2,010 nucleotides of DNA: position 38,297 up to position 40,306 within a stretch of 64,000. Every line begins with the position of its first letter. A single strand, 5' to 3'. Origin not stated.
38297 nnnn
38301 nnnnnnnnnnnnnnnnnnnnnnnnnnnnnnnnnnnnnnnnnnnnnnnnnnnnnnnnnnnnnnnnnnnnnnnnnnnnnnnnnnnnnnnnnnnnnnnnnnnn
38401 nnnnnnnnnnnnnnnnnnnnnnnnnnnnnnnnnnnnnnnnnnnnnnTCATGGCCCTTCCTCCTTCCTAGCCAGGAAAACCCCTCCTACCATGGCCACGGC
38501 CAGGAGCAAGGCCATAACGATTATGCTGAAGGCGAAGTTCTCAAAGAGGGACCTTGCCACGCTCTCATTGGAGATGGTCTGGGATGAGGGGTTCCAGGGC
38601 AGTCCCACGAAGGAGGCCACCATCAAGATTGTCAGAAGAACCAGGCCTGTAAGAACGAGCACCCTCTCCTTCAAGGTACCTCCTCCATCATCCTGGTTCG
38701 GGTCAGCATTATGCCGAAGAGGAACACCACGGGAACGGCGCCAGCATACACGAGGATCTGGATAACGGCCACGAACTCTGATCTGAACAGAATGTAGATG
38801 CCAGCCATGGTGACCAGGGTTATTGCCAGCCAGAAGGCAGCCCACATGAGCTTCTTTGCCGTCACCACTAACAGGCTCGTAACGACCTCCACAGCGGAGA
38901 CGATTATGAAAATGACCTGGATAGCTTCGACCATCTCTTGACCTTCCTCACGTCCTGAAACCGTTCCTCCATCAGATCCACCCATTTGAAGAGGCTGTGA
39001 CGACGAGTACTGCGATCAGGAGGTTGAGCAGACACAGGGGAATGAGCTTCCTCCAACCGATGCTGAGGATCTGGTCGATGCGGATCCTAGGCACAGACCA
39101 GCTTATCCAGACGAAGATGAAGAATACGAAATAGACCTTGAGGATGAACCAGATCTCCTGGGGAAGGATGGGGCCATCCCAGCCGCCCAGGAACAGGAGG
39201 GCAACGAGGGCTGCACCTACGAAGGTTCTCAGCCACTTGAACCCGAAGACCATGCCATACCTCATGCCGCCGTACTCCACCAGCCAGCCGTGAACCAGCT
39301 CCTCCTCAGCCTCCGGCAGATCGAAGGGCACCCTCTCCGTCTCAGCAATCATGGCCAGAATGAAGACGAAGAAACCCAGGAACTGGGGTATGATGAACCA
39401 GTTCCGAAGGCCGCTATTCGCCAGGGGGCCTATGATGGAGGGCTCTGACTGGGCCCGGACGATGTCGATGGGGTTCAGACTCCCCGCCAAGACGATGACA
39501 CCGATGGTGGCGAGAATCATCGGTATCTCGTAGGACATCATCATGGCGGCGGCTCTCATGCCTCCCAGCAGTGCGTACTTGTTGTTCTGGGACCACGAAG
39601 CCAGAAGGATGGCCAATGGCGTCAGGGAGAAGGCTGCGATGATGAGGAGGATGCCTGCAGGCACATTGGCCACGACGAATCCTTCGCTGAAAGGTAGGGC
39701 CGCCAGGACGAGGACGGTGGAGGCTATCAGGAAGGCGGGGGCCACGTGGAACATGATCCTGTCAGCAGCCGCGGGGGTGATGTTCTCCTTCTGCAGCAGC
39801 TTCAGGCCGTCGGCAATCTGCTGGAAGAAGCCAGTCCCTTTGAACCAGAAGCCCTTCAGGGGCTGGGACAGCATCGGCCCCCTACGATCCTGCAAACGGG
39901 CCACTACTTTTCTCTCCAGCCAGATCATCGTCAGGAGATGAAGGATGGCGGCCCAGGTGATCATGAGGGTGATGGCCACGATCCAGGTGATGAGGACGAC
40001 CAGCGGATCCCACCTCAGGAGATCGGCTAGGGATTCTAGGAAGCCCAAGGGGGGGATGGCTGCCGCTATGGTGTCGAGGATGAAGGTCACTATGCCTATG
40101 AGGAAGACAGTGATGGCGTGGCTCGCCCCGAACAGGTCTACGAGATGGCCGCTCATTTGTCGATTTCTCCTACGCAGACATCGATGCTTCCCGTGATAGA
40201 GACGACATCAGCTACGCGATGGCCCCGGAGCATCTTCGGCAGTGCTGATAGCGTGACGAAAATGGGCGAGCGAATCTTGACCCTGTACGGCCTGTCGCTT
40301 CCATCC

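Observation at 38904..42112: Complex I-like operon lacking both Fe-S subunits NuoB and NuoI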

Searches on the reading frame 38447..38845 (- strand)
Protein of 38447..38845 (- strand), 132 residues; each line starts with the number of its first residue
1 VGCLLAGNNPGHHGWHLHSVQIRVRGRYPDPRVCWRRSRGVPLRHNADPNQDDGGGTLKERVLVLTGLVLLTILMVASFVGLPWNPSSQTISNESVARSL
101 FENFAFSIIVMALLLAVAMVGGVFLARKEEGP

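Call 4: search_protein_families(library=pfam, proteins=[window:38447-38845:-])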
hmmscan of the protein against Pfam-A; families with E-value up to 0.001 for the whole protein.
window:38447-38845:- (132 aa): 1 family
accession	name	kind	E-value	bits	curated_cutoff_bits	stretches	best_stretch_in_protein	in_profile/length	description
PF00499.25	Oxidored_q3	-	3e-06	27.5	33.2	1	62-125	77-146/146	NADH-ubiquinone/plastoquinone oxidoreductase chain 6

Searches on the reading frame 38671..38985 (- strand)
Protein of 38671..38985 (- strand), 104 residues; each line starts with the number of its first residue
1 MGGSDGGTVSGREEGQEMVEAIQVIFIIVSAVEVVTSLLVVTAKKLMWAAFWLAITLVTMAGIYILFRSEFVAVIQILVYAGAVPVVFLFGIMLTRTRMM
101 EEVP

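Call 4: search_protein_families(library=pfam, proteins=[window:38671-38985:-])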
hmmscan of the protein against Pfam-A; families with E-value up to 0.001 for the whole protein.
window:38671-38985:- (104 aa): 1 family
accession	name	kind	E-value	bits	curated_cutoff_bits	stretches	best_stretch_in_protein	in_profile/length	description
PF00499.25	Oxidored_q3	-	1.6e-20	73.8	33.2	1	37-99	2-64/146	NADH-ubiquinone/plastoquinone oxidoreductase chain 6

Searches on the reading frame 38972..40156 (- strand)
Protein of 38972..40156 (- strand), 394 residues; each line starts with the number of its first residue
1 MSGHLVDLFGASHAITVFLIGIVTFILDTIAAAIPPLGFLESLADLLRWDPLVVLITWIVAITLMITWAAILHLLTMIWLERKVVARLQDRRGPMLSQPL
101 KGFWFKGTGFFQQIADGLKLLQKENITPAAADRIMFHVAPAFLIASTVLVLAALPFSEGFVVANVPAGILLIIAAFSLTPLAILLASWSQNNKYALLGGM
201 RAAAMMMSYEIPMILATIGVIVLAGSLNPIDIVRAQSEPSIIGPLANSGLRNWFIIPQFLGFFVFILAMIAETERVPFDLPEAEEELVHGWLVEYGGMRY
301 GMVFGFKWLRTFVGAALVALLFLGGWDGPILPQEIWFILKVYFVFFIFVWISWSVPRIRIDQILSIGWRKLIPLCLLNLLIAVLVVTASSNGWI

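Call 4: search_protein_families(library=pfam, proteins=[window:38972-40156:-])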
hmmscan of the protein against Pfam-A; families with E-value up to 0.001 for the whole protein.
window:38972-40156:- (394 aa): 1 family
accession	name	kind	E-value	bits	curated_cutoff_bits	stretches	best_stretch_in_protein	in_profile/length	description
PF00146.26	NADHdh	-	3.2e-103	345.6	27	1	64-382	4-297/298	NADH dehydrogenase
